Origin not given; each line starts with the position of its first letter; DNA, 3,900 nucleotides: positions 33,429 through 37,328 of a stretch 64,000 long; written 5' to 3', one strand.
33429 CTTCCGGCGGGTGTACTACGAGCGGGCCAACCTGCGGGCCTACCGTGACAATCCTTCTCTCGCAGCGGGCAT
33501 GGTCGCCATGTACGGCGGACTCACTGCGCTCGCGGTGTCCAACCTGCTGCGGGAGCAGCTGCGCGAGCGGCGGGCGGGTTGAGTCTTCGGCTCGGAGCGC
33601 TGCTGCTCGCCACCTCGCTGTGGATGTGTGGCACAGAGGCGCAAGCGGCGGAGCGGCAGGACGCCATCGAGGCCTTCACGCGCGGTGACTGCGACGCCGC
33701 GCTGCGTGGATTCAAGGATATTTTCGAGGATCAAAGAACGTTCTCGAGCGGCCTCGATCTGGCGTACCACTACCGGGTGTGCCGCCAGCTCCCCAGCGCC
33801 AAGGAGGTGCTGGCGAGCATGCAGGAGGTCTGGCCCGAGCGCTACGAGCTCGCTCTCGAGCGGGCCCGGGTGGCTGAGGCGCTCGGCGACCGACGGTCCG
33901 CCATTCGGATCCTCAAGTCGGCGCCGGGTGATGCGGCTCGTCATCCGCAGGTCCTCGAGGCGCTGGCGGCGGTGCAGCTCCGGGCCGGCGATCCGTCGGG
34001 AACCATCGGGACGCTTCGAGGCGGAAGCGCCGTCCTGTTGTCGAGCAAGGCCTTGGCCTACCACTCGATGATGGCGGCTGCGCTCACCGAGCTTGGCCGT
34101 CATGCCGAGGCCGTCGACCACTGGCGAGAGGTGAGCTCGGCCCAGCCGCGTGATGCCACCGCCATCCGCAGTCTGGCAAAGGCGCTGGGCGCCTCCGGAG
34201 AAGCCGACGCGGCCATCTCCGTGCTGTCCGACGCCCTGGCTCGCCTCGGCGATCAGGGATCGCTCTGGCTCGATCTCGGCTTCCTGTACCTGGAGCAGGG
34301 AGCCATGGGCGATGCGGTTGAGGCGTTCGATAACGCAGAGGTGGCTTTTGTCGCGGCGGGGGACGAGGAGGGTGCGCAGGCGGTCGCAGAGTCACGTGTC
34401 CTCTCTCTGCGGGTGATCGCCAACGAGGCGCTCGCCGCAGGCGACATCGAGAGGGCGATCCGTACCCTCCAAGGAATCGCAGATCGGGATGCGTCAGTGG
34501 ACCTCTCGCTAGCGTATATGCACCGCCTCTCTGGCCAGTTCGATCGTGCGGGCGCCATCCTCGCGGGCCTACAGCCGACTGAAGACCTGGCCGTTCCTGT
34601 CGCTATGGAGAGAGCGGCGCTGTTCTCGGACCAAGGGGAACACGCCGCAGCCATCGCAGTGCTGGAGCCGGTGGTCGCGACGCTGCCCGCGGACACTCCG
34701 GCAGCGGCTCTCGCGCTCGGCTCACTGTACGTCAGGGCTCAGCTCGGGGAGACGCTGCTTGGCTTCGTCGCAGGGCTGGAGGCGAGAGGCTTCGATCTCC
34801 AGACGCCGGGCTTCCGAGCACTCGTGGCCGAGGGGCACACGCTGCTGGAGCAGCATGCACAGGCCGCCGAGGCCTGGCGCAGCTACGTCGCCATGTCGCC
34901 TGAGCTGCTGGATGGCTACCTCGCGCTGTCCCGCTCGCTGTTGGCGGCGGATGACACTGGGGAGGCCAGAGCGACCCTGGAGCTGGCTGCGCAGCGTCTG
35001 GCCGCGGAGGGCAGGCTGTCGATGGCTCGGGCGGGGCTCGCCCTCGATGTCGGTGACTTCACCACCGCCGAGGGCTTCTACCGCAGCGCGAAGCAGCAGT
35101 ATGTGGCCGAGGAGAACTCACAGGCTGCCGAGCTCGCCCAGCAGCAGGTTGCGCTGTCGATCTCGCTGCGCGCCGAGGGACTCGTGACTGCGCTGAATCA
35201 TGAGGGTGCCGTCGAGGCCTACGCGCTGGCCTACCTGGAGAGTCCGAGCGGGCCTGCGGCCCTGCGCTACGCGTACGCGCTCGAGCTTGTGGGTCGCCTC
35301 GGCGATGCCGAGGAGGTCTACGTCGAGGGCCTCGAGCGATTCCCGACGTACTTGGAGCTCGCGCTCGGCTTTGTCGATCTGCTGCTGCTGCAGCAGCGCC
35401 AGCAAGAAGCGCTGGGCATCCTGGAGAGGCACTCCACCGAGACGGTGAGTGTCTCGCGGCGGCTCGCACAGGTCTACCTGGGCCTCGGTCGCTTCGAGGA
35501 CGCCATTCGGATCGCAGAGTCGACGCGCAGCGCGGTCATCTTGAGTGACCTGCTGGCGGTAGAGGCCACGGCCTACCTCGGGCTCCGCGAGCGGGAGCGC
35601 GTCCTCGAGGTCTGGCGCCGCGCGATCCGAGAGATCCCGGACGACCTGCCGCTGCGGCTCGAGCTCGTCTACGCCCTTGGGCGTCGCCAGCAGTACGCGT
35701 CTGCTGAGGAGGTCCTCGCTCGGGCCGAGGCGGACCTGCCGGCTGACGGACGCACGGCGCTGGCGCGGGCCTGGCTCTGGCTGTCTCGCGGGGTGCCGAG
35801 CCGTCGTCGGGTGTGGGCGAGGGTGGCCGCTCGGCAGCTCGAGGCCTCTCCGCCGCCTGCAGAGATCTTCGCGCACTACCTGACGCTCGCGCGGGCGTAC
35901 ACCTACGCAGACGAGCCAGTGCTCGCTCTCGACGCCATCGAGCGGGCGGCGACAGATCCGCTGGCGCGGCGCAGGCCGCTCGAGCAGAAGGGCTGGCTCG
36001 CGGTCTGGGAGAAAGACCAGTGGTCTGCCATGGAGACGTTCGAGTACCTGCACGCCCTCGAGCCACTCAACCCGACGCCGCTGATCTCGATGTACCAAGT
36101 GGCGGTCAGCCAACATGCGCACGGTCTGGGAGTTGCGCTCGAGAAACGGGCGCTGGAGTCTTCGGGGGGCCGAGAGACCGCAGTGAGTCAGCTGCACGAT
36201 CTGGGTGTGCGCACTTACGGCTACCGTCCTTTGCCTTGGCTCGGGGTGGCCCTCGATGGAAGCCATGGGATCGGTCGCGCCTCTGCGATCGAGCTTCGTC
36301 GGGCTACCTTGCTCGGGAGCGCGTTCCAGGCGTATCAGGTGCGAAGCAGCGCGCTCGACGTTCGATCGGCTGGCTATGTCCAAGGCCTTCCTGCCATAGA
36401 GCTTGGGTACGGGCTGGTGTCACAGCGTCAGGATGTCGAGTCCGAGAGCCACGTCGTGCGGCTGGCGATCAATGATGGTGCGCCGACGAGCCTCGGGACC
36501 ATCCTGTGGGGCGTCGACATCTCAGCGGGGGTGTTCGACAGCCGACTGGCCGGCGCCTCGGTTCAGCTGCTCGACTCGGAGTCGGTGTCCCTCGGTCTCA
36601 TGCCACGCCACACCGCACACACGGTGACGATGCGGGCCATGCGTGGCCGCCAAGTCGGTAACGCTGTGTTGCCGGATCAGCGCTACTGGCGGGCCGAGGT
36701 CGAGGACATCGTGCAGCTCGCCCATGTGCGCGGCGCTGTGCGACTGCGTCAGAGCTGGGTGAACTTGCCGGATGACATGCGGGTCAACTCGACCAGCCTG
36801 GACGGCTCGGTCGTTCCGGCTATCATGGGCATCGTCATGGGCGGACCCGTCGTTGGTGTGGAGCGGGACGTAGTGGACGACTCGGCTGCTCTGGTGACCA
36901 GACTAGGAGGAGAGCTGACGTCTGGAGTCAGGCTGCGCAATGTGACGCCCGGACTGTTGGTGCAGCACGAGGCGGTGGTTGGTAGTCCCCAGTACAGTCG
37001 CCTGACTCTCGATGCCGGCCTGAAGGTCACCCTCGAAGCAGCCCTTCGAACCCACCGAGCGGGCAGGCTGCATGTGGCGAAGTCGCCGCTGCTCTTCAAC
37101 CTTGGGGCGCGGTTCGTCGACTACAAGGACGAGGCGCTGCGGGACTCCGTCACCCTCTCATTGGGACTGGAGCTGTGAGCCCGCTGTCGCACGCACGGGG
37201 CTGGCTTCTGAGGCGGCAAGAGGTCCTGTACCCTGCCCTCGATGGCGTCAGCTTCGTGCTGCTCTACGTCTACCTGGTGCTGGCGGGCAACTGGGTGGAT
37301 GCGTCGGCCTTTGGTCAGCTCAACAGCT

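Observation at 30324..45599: Hybrid envelope-glycan locus: translationally coupled manA-GT4-GT2-TPR/barrel-flippase-giant GT-C operon with beta-helix, methyltransferase and Ppm-like GT2 satellites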

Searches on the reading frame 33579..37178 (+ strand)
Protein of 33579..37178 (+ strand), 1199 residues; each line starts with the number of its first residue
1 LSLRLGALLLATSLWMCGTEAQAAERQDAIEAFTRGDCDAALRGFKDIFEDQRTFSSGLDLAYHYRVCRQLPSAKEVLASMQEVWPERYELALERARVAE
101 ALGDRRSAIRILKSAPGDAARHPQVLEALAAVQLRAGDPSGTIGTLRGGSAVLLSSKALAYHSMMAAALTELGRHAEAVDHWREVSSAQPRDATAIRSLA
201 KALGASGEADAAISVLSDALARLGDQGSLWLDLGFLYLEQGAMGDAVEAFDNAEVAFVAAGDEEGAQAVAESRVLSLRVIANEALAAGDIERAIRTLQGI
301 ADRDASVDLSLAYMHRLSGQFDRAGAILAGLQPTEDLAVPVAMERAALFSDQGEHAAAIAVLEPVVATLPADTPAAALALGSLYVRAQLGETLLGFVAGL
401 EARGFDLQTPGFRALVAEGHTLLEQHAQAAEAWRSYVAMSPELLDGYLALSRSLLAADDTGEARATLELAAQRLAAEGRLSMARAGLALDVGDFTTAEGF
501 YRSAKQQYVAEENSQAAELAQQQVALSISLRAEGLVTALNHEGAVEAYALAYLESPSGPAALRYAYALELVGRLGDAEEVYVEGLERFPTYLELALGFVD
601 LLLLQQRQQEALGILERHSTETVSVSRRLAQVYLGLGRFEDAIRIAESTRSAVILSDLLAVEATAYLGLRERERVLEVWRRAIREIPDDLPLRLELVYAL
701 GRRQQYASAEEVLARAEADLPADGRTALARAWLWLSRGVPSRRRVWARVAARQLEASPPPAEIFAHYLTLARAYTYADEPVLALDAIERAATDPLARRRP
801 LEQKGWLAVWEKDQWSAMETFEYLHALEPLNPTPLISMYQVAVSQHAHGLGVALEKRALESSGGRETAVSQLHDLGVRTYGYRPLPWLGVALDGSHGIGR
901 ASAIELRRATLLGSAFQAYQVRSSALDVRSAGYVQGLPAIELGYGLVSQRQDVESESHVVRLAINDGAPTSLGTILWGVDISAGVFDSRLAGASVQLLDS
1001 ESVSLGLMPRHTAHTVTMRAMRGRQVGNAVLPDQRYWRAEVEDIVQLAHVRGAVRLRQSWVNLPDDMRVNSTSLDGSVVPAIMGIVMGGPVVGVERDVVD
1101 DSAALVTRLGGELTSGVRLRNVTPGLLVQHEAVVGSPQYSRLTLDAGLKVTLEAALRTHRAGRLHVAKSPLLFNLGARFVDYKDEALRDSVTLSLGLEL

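Call 5: search_protein_families(library=pfam, proteins=[window:33579-37178:+], max_evalue=0.01)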
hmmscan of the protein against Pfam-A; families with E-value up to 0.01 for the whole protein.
window:33579-37178:+ (1199 aa): 12 families
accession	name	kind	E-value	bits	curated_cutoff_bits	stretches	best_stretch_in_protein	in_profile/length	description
PF14559.12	TPR_19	-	8.1e-22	77.8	25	2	205-251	3-49/68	Tetratricopeptide repeat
PF13428.12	TPR_14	-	8.4e-17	60.4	23.5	1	560-597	3-40/44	Tetratricopeptide repeat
PF00515.34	TPR_1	-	1e-09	38.2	27.8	0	230-253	4-27/34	Tetratricopeptide repeat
PF25058.1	ARM_TT21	-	1.1e-09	38.9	27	0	188-303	19-123/155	Tetratricopeptide repeat protein 21 ARM repeat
PF12895.13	ANAPC3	-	1.9e-07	31.7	27.2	0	602-647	33-80/82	Anaphase-promoting complex, cyclosome, subunit 3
PF13429.12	TPR_15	-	6.7e-05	22.9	26.2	1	160-223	215-278/280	Tetratricopeptide repeat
PF03704.23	BTAD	-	0.00072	20.4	22.1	1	146-225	49-128/146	Bacterial transcriptional activator domain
PF13432.12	TPR_16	-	0.0012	19.6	32.7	1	199-254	3-58/65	Tetratricopeptide repeat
PF13414.12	TPR_11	-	0.0018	18.4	26.8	0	168-207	3-42/42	TPR repeat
PF13424.12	TPR_12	-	0.0022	18.6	30.1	1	158-222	3-74/77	Tetratricopeptide repeat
PF20308.4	TPR-S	-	0.0036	18.3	27.6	0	175-222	2-47/102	Tetratricopeptide Repeats-Sensor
PF23241.1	HAT_PRP39_C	-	0.0089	16.5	33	0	84-133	88-137/139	PRP39 C-terminal HAT repeat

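Call 6: search_protein_families(library=ncbifam, proteins=[window:33579-37178:+], max_evalue=0.01)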
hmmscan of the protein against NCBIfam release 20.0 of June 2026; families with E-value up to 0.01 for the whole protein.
window:33579-37178:+ (1199 aa): 9 families
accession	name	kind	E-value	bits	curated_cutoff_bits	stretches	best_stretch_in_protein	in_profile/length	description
TIGR02917.1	PEP_TPR_lipo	equivalog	4.2e-22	77.9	312.2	2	61-371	505-802/899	XrtA/PEP-CTERM system TPR-repeat protein PrsT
NF040959.1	MamA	equivalog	4.1e-15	55.8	200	1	93-253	41-199/204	magnetosome protein MamA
NF033920.0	C39_PA2778_fam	equivalog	8.2e-12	45.1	150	1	165-253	162-250/255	PA2778 family cysteine peptidase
TIGR03939.1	PGA_TPR_OMP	equivalog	3.6e-11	42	366.65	2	88-250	22-177/800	poly-beta-1,6 N-acetyl-D-glucosamine export porin PgaA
NF052415.1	T3SS_chap_SctY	equivalog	8.5e-05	23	70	1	108-181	25-99/106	type III secretion apparatus assembly chaperone SctY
NF007468.0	PRK10049.1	equivalog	0.00026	19.3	1043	0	164-254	106-195/817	poly-beta-1,6 N-acetyl-D-glucosamine export porin PgaA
TIGR02552.1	LcrH_SycD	equivalog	0.00032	20.4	104.8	0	417-476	59-118/136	SycD/LcrH family type III secretion system chaperone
TIGR02521.1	type_IV_pilW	equivalog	0.0063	16.1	154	0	153-253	59-161/234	type IV pilus biogenesis/stability protein PilW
NF047371.1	FlcA_CTERM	equivalog_domain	0.0072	14.8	300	0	470-521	499-549/646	periplasmic flagellar collar protein FlcA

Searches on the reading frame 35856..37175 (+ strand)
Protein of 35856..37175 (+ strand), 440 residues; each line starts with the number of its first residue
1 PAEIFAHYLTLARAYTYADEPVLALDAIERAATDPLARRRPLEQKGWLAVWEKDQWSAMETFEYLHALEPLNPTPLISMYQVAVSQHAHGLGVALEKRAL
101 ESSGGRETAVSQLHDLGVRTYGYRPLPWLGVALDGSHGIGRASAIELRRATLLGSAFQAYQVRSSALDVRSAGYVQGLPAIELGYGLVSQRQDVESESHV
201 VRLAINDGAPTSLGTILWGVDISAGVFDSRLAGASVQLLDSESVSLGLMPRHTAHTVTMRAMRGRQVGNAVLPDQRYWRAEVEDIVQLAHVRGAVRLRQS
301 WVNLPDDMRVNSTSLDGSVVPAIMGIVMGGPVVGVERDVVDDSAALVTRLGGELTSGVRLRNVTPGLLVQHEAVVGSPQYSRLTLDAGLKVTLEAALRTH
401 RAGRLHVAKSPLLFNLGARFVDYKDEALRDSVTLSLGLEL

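Call 24: find_homologous_proteins(query=window:35916-37175:+)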
Query window:35916-37175:+: 8000 candidates shared short words with the query, none scored E <= 0.001.

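Call 36: find_homologous_proteins(query=A4, max_evalue=0.01)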
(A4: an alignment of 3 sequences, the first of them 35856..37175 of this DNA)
Query A4 (3 sequences) (440 aa, profile of the alignment): 3 proteins with E <= 0.01 among 8000 candidates.
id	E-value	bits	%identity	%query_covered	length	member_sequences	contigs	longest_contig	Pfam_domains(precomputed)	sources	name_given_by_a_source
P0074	6.6e-7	46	35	8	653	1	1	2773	PF25060.1,PF13414.13,PF09613.17,PF13374.13,PF07721.21,PF25068.3,PF00515.35,PF13424.13,PF07719.24,PF13174.13,PF20308.5,PF25063.1,PF14853.13,PF13431.13,PF23914.2,PF25062.2,PF13176.13,PF13428.13,PF04733.21,PF14559.13,PF13371.13,PF12895.14,PF21033.5,PF13432.13,PF13181.13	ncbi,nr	ncbi:tetratricopeptide repeat protein [bacterium]|nr:tetratricopeptide repeat protein [bacterium]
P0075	2.1e-3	35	50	5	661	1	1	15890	PF03704.24,PF25060.1,PF13414.13,PF13374.13,PF07721.21,PF24575.2,PF02259.30,PF00515.35,PF13424.13,PF13429.13,PF14561.13,PF07719.24,PF13174.13,PF20308.5,PF25063.1,PF13431.13,PF23914.2,PF25062.2,PF13176.13,PF13428.13,PF04733.21,PF25064.2,PF14559.13,PF13371.13,PF17874.8,PF12895.14,PF21033.5,PF13432.13,P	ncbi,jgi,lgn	ncbi:MAG TPA: tetratricopeptide repeat protein [Myxococcaceae bacterium]|jgi:tetratricopeptide (TPR)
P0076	4.1e-3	34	33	9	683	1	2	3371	PF03704.24,PF25060.1,PF13414.13,PF24762.2,PF13374.13,PF07721.21,PF24575.2,PF00515.35,PF13424.13,PF13429.13,PF14561.13,PF07719.24,PF13174.13,PF20308.5,PF25063.1,PF13431.13,PF23914.2,PF13176.13,PF13428.13,PF25064.2,PF14559.13,PF13371.13,PF12895.14,PF21033.5,PF13432.13,PF13181.13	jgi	jgi:tetratricopeptide (TPR) repeat protein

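Call 50: search_solved_structures(query=A4, max_evalue=10)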
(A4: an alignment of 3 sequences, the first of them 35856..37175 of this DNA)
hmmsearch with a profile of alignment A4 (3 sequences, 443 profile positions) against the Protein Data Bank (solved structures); distinct sequences matched with E-value up to 10: 92 (the best 60 are shown).
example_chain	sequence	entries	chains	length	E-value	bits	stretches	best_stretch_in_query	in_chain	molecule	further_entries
9qhb_A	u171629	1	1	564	3.4e-19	71.9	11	7-104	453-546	Engineered tetratricopeptide repeat protein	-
7obi_A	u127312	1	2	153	2.9e-13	52.3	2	29-113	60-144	CTPR-rv4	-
9qhc_A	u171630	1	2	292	8e-11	44.3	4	8-105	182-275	Engineered tetratricopeptide repeat protein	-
8bu0_A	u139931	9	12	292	9.4e-11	44.1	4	8-103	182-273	Consensus tetratricopeptide repeat protein | Crystal structure of an 8-repeat consensus TPR superhelix with Zinc. | Monomer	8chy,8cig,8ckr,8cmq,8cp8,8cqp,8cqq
6vfj_B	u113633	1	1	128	5.5e-07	31.7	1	15-116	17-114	I53_dn5B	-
6vfh_A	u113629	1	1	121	1.2e-06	30.5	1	15-114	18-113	T33_dn10A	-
2fo7_A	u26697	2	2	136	1.2e-06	30.5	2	7-102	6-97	SYNTHETIC CONSENSUS TPR PROTEIN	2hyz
6vfi_B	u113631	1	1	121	3.4e-06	29.1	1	15-109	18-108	O43_dn18B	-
6v8e_A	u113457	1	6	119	4.4e-06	28.7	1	15-105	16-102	Designed protein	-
6vl6_A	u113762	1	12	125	9.2e-06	27.6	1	10-114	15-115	T33_dn2A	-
1na0_A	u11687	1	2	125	9.7e-06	27.6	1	7-105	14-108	designed protein CTPR3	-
2wqh_A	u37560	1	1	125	1.1e-05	27.4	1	7-109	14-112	CTPR3Y3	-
3kd7_A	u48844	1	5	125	1.2e-05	27.2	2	41-103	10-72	CTPR390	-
9eh1_Q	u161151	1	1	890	1.4e-05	27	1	8-105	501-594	RNA polymerase-associated protein CTR9 homolog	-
7kna_A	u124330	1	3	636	1.5e-05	26.9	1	15-116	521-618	Hemagglutinin,I53_dn5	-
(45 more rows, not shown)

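Call 57: predict_structure(protein=window:35856-37175:+)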
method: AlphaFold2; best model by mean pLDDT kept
length: 440 residues; sequences in the alignment: 1
mean_pLDDT: 30.7   pTM: 0.19
mean pLDDT of the five models: 30.7, 25.6, 25.0, 24.8, 24.8
residues with pLDDT >= 90: 0; 70-90: 0; 50-70: 0; < 50: 440
segments of 3 or more residues with pLDDT < 50: 1-440
pLDDT, mean of each block of 10 residues (from residue 1): 35 37 38 39 33 36 40 32 38 41 45 38 29 27 28 27 25 25 25 27 27 28 26 31 31 29 30 28 26 25 29 25 27 30 31 32 32 28 30 26 26 26 34 28
secondary structure, 60 per line:
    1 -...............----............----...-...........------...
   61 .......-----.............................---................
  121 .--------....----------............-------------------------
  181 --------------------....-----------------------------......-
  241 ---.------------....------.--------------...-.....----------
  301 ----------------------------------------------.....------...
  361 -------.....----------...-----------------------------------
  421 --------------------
elements in order: H2-16 H21-32 H41-51 H58-67 H73-101 H105-121 H130-133 H144-155 E201-204 E234-239 E257-260 H286-290 E347-351 E358-360 E368-372 E383-385

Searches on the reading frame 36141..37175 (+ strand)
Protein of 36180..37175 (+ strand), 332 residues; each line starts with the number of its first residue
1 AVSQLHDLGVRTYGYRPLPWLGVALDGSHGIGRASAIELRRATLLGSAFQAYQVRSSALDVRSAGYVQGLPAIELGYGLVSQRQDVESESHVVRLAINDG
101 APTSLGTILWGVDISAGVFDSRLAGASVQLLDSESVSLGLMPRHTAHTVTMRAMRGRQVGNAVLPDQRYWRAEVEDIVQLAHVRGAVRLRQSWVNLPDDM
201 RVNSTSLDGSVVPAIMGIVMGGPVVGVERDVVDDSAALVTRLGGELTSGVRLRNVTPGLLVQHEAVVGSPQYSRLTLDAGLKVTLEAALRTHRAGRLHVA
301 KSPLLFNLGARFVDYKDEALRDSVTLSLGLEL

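Call 48: search_protein_representatives(protein=window:36180-37175:+)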
Query: 332 residues. Proteins with E-value up to 0.001 (for the whole library): 2; up to 1e-10: 1; up to 1e-30: 1. The best 2 are listed.
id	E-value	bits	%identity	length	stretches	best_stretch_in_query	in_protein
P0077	7.8e-208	705.2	100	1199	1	1-332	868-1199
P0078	2.5e-04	36.8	38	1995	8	251-290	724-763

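Call 79: search_protein_families(library=pfam, alignment_id=A6, max_evalue=10)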
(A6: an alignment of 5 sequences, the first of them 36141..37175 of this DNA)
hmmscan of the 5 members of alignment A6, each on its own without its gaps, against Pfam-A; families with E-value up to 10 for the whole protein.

A. member 1, window:36141-37175:+ (345 aa): 1 family
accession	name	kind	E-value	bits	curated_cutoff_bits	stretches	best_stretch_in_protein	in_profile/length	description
PF16884.10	ADH_N_2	-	0.18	12.2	31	1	184-239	19-72/108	N-terminal domain of oxidoreductase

B. families by the number of members that match (of 5 scanned): 2 families
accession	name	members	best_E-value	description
PF16884.10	ADH_N_2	1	0.18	N-terminal domain of oxidoreductase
PF02755.20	RPEL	1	0.39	RPEL repeat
